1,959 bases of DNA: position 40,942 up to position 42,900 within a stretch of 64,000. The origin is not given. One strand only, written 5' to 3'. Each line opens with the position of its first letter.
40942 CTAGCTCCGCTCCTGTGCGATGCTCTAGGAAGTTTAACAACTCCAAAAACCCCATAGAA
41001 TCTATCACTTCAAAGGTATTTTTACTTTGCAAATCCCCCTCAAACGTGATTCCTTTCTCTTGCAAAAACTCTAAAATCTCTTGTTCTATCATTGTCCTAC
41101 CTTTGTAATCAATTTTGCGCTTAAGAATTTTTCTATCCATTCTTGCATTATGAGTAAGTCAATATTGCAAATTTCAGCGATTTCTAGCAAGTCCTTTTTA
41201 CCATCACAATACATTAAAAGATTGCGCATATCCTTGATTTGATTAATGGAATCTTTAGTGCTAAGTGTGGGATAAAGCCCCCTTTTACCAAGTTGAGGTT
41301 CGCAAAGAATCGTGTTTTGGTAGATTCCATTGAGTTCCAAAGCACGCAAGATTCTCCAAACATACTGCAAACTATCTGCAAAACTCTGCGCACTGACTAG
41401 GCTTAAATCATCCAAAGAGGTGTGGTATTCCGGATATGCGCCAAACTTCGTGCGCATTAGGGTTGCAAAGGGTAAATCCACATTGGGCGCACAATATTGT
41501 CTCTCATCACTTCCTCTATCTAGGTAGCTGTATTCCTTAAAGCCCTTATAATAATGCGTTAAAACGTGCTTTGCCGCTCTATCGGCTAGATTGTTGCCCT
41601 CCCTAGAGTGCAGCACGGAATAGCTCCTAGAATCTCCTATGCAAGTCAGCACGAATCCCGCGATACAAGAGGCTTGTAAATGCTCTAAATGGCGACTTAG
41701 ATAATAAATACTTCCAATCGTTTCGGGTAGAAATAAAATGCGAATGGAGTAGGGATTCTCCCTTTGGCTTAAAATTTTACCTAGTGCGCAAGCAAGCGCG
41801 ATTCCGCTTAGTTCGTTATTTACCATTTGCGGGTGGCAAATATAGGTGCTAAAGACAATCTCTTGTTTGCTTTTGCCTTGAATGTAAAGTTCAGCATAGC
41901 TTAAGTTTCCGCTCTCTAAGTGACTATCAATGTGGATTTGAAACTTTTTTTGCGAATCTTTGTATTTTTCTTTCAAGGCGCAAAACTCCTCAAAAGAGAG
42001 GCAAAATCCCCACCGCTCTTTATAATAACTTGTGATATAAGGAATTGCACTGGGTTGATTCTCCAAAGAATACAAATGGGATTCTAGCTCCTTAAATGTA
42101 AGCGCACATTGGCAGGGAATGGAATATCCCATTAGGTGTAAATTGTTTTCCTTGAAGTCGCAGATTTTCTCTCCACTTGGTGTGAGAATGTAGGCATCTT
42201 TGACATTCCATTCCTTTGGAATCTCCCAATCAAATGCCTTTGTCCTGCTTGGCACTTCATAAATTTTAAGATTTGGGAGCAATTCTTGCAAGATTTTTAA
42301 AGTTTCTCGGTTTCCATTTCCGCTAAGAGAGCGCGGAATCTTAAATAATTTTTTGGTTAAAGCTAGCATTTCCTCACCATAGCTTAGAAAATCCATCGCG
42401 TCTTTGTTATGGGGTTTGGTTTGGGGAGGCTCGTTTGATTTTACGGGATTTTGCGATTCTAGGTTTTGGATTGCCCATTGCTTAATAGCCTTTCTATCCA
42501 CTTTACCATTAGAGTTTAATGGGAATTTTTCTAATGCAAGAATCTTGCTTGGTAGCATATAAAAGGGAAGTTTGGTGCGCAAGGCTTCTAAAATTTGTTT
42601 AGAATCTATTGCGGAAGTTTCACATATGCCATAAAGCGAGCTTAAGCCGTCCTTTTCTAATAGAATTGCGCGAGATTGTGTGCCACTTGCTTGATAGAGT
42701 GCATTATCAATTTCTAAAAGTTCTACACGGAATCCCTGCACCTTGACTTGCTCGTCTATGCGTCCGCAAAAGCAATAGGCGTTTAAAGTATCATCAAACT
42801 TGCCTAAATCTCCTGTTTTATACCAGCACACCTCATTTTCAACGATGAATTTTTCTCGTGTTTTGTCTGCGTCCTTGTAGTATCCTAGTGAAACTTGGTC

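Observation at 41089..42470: Unusual fusion: adenylation domain joined to a COG4310 aminopeptidase-like (DUF2172/DUF4910 + winged-helix) module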

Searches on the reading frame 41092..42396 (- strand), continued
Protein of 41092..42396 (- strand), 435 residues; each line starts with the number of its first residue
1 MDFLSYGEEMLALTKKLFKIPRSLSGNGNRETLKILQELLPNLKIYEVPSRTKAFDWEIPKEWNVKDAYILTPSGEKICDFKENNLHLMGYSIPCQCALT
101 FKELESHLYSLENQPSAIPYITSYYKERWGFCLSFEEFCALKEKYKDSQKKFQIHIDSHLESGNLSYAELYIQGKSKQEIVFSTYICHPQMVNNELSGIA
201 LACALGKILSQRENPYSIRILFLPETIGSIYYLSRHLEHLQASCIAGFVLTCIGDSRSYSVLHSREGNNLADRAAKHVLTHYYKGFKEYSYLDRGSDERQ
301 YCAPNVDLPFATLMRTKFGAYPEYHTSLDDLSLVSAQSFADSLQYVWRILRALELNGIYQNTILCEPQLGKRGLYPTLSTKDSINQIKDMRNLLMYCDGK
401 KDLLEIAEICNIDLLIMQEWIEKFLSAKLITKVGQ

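Call 51: search_protein_families(library=pfam, proteins=[L074:9105-9953:+, L043:1-2787:+, L062:5418-6602:+, L027:5438-6952:+, L030:5933-7024:+, L057:3641-4453:+, L045:19071-19736:+, L057:5764-6945:+, L013:14762-15994:+], max_evalue=0.01)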
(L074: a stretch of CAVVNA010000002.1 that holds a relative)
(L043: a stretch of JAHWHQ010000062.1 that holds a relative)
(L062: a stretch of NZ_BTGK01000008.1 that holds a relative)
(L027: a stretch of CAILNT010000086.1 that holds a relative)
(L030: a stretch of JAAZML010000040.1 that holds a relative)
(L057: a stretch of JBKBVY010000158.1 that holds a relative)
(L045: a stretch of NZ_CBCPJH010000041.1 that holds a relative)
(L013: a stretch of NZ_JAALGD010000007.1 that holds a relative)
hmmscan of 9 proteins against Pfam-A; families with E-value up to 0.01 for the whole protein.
L074:9105-9953:+ (283 aa): 1 family
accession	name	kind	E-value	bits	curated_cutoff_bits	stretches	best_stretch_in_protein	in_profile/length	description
PF02522.19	Antibiotic_NAT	-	3.1e-39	135.3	25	1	71-269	17-231/232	Aminoglycoside 3-N-acetyltransferase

L043:1-2787:+ (929 aa): 7 families
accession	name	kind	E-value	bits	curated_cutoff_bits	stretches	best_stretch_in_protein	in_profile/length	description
PF03102.20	NeuB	-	1.1e-74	251.3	22.1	1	41-272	1-236/241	NeuB family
PF02348.25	CTP_transf_3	-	8.7e-34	117.6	22.6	1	369-568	1-205/217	Cytidylyltransferase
PF08666.17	SAF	-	1.2e-09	39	21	1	306-364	3-62/63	SAF domain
PF04101.22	Glyco_tran_28_C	-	3.4e-08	34.1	22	1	765-903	6-153/166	Glycosyltransferase family 28 C-terminal domain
PF12804.13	NTP_transf_3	-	0.00016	22.3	27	1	383-483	15-113/160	MobA-like NTP transferase domain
PF13144.11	ChapFlgA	-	0.002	18.6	23.8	1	306-368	3-64/122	Chaperone for flagella basal body P-ring formation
PF03033.26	Glyco_transf_28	-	0.002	18.6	26.2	1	602-665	9-73/139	Glycosyltransferase family 28 N-terminal domain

L062:5418-6602:+ (395 aa): 3 families
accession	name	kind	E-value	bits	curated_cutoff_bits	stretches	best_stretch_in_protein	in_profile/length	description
PF01041.23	DegT_DnrJ_EryC1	-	4.5e-108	362.1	19.8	1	14-384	3-359/360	DegT/DnrJ/EryC1/StrS aminotransferase family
PF00155.27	Aminotran_1_2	-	4.3e-06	26.6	19.7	1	33-171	39-194/361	Aminotransferase class I and II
PF01212.27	Beta_elim_lyase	-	7.7e-05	22.6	27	1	33-167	30-173/288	Beta-eliminating lyase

L027:5438-6952:+ (505 aa): 2 families
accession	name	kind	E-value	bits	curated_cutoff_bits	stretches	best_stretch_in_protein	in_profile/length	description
PF00501.34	AMP-binding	-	1.6e-58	198.8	29.9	1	48-368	10-384/384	AMP-binding enzyme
PF13193.12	AMP-binding_C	-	1.4e-13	52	24.5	1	418-494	2-76/76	AMP-binding enzyme C-terminal domain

L030:5933-7024:+ (364 aa): 13 families
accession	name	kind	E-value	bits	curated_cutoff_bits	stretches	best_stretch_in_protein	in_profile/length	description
PF02719.21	Polysacc_synt_2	-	4.4e-101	338.4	20.2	1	36-318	1-291/293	Polysaccharide biosynthesis protein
PF01370.27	Epimerase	-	1.6e-25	90.4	20.9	1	36-229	1-211/240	NAD dependent epimerase/dehydratase family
PF01073.25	3Beta_HSD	-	9.8e-24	84.3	22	1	37-160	1-122/280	3-beta hydroxysteroid dehydrogenase/isomerase family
PF16363.11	GDP_Man_Dehyd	-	4.2e-20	72.9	27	1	37-281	1-275/332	GDP-mannose 4,6 dehydratase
PF04321.23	RmlD_sub_bind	-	2.7e-13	50.1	27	1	35-179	2-140/287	RmlD substrate binding domain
PF13460.12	NAD_binding_10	-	5.9e-12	46.3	27.2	1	40-156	1-100/184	NAD(P)H-binding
PF05368.20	NmrA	-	2.1e-10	41.1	27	1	33-148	2-101/298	NmrA-like family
PF07993.18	NAD_binding_4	-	3.3e-09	36.7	20.1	1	40-159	3-141/258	Male sterility protein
PF00106.31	adh_short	-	1.8e-05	24.7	26.6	1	34-144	1-122/195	short chain dehydrogenase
PF08659.16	KR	-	3.4e-05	24.3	22.6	1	36-111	3-89/180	KR domain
PF01488.26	Shikimate_DH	-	0.00021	21.8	24.3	1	30-114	9-86/138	Shikimate / quinate 5-dehydrogenase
PF03435.24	Sacchrp_dh_NADP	-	0.001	19.9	25.1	1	36-110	1-75/129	Saccharopine dehydrogenase NADP binding domain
PF03807.23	F420_oxidored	-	0.0055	17.7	21.6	0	35-108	1-64/94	NADP oxidoreductase coenzyme F420-dependent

L057:3641-4453:+ (271 aa): 6 families
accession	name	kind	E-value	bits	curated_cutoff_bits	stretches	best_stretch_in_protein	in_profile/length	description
PF13561.12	adh_short_C2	-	3.2e-67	227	27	1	35-269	1-235/236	Enoyl-(Acyl carrier protein) reductase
PF00106.31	adh_short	-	1.7e-55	188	26.6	1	29-222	1-192/195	short chain dehydrogenase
PF08659.16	KR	-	1.4e-18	67.9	22.6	1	32-194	4-164/180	KR domain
PF23441.1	SDR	-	1.1e-10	41.7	27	1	32-269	11-255/258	SDR-like rossmann domain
PF02882.25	THF_DHG_CYH_C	-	9.5e-05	22.2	27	1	17-99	25-109/160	Tetrahydrofolate dehydrogenase/cyclohydrolase, NAD(P)-binding domain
PF00670.27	AdoHcyase_NAD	-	0.00051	20.6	27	1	23-70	18-65/162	S-adenosyl-L-homocysteine hydrolase, NAD binding domain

L045:19071-19736:+ (222 aa): 1 family
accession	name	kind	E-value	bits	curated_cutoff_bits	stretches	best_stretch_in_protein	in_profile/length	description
PF00551.24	Formyl_trans_N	-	2.8e-07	30.9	26.1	1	31-146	62-177/181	Formyl transferase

L057:5764-6945:+ (394 aa): 1 family
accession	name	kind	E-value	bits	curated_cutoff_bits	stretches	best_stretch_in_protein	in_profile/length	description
PF04443.18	LuxE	-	1.6e-44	152.8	24.9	1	58-387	42-385/391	Acyl-protein synthetase, LuxE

L013:14762-15994:+ (411 aa): 1 family
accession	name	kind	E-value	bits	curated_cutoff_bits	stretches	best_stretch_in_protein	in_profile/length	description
PF05893.19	LuxC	-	2.8e-27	96.1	21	1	14-401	18-396/401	Acyl-CoA reductase (LuxC)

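Call 73: search_protein_families(library=ncbifam, proteins=[window:41092-42396:-], max_evalue=1)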
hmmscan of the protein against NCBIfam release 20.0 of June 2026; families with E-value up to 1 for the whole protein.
window:41092-42396:- (435 aa): 1 family
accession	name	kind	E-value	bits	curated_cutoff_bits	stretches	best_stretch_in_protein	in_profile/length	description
NF049939.1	HyAminethphonNHLyPbfA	equivalog_domain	0.19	10.1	525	1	65-98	50-83/442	(R)-1-hydroxy-2-aminoethylphosphonate ammonia-lyase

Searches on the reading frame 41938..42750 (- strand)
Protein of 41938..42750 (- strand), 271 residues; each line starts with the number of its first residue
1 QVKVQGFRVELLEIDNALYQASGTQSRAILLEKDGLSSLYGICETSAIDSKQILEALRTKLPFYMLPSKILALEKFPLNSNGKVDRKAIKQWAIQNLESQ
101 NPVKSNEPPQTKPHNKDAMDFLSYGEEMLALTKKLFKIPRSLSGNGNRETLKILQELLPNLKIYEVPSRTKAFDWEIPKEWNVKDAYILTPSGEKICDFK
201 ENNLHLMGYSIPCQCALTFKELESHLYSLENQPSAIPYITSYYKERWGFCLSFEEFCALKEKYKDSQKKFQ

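Call 81: find_homologous_proteins(query=window:41938-42750:-, max_evalue=0.00001)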
Query window:41938-42750:- (271 aa): 3206 proteins with E <= 0.00001 among 3739 candidates; the best 120 are listed.
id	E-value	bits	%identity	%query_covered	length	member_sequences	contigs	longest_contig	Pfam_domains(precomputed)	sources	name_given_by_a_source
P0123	3.2e-59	219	69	53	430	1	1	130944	PF09940.17,PF16221.12,PF16254.11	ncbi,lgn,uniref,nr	ncbi:DUF4910 domain-containing protein [Helicobacter sp. MIT 11-5569]|uniref:DUF4910 domain-containi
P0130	1.9e-55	206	65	53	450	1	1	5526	PF09940.17,PF16221.12,PF16254.11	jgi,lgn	jgi:aminopeptidase-like protein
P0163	1.1e-54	204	63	52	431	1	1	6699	PF09940.17,PF16221.12,PF16254.11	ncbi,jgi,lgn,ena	-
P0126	1.4e-54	203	65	54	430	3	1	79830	PF09940.17,PF16221.12,PF16254.11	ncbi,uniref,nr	ncbi:aminopeptidase [Helicobacter valdiviensis]|uniref:Aminopeptidase n=1 Tax=Helicobacter valdivien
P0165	9.3e-54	201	66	51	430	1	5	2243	PF09940.17,PF16221.12,PF16254.11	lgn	-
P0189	1.4e-53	200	63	53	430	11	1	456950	PF09940.17,PF16221.12,PF16254.11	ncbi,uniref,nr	ncbi:DUF4910 domain-containing protein [Vibrio cholerae]|uniref:DUF4910 domain-containing protein n=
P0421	1.5e-53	200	66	47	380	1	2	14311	PF09940.17,PF16221.12,PF16254.11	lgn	-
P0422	2.0e-53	200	64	50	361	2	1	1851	PF09940.17,PF16254.11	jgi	-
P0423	2.5e-53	199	63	53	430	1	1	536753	PF09940.17,PF16221.12,PF16254.11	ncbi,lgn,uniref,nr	ncbi:DUF4910 domain-containing protein [Novispirillum itersonii]|uniref:DUF4910 domain-containing pr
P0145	3.3e-53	199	63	51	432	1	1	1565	PF09940.17,PF16221.12,PF16254.11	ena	-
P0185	3.5e-53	199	64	51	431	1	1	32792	PF09940.17,PF16221.12,PF16254.11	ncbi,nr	ncbi:aminopeptidase [Candidatus Marinamargulisbacteria bacterium SCGC AG-343-D04]|nr:aminopeptidase 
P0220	4.8e-53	198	63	53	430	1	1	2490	PF09940.17,PF16221.12,PF16254.11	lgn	-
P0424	5.1e-53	198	63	53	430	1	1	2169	PF09940.17,PF16221.12,PF16254.11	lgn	-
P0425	5.8e-53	198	64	51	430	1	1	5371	PF09940.17,PF16221.12,PF16254.11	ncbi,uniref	ncbi:DUF4910 domain-containing protein [Aeromonas veronii]|uniref:DUF4910 domain-containing protein 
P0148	7.9e-53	198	63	48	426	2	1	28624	PF09940.17,PF16221.12,PF16254.11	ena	-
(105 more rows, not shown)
